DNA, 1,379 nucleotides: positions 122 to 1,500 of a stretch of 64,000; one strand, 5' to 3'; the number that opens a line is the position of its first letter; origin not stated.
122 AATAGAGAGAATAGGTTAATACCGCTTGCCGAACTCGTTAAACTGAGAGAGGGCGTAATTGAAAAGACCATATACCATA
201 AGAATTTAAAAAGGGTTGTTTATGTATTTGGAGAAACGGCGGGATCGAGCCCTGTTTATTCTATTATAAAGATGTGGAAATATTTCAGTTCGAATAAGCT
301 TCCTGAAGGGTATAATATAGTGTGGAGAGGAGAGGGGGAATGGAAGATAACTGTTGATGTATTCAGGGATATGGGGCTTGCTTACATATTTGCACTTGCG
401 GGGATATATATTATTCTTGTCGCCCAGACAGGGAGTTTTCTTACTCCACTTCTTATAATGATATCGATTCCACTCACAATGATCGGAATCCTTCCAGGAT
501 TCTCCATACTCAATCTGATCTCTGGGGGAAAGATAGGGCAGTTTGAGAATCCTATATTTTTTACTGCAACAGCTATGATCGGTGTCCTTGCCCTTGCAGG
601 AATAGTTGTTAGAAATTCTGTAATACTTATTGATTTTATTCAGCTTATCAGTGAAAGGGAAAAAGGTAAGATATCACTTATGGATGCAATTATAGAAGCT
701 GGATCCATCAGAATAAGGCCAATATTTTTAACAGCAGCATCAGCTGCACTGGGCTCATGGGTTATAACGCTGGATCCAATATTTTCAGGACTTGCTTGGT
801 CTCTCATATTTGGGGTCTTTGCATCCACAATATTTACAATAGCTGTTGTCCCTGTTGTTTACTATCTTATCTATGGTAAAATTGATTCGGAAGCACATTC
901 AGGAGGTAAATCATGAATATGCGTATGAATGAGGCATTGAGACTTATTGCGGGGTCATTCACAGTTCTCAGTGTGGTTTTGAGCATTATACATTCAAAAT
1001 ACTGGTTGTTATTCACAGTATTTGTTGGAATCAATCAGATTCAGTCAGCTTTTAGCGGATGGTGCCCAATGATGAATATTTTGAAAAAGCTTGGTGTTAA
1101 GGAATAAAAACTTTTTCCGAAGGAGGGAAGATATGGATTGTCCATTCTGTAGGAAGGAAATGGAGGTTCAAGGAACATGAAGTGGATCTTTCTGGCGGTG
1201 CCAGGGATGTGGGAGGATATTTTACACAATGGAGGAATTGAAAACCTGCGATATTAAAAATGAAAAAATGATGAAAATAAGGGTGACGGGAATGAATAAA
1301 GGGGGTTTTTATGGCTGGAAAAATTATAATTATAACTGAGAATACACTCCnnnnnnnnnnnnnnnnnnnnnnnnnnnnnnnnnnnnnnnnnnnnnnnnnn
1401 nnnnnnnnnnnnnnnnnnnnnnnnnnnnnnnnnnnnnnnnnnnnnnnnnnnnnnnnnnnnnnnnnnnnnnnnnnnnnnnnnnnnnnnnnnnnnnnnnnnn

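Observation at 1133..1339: Hidden CxxC-U-CxxC small selenoprotein missed by the ORF caller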

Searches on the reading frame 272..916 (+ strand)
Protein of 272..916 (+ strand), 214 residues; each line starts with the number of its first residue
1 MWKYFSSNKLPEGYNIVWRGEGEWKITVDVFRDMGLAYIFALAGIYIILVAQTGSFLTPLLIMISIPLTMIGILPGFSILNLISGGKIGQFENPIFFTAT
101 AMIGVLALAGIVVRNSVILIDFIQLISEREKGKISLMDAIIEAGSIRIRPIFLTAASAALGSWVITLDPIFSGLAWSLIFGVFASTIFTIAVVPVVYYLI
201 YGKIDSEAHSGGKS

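Call 35: search_protein_families(library=pfam, proteins=[window:272-916:+], max_evalue=0.001)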
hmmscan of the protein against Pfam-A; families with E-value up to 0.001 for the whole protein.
window:272-916:+ (214 aa): 1 family
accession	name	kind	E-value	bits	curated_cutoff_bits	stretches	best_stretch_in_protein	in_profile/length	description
PF00873.25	ACR_tran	-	1.8e-24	86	28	1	7-200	838-1020/1021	AcrB/AcrD/AcrF family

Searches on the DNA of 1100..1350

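Call 32: search_rna_families(source=window, start=1100, end=1350, threshold=evalue, max_evalue=10)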
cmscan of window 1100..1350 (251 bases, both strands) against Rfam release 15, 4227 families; matches with E-value up to 10: 3.
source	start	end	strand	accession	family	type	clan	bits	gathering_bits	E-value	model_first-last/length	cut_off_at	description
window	1198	1300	+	RF01932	bxd_4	Gene; lncRNA;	-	12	40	6.8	1-106/106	no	Bithoraxoid conserved region 4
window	1118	1186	-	RF02706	TeloSII_ncR30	Gene; sRNA;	-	11.8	86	1.4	1-226/226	no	TeloSII non coding RNA 30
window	1173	1183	-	RF00180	REN-SRE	Cis-reg;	-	10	41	7.2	1-37/37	no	Renin stability regulatory element (REN-SRE)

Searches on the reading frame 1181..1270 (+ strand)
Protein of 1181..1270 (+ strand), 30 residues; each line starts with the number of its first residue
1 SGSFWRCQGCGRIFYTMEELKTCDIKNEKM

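Call 71: search_protein_representatives(protein=window:1181-1270:+)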
Query: 30 residues. Proteins with E-value up to 0.001 (for the whole library): 32; up to 1e-10: 0; up to 1e-30: 0. The best 32 are listed.
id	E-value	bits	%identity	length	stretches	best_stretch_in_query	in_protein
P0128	2.8e-09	50.6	41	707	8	3-16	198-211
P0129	2.2e-08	47.9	45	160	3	3-24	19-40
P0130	4.9e-08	46.9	37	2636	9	3-24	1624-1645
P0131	6.9e-08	46.5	41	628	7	3-15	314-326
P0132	1.1e-07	45.8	37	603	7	6-25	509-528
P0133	1.9e-07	45.2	40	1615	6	3-19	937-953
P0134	5.1e-07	43.9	31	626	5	3-19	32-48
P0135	5.3e-07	43.8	38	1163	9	3-15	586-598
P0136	5.6e-07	43.7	40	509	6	4-15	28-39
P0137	6.2e-06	40.6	38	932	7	3-18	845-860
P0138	1.3e-05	39.6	36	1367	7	3-25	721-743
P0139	2.9e-05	38.6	45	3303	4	3-23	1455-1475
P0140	3.4e-05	38.4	44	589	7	5-21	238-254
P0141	3.8e-05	38.3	43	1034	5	2-15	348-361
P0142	3.8e-05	38.2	50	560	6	4-21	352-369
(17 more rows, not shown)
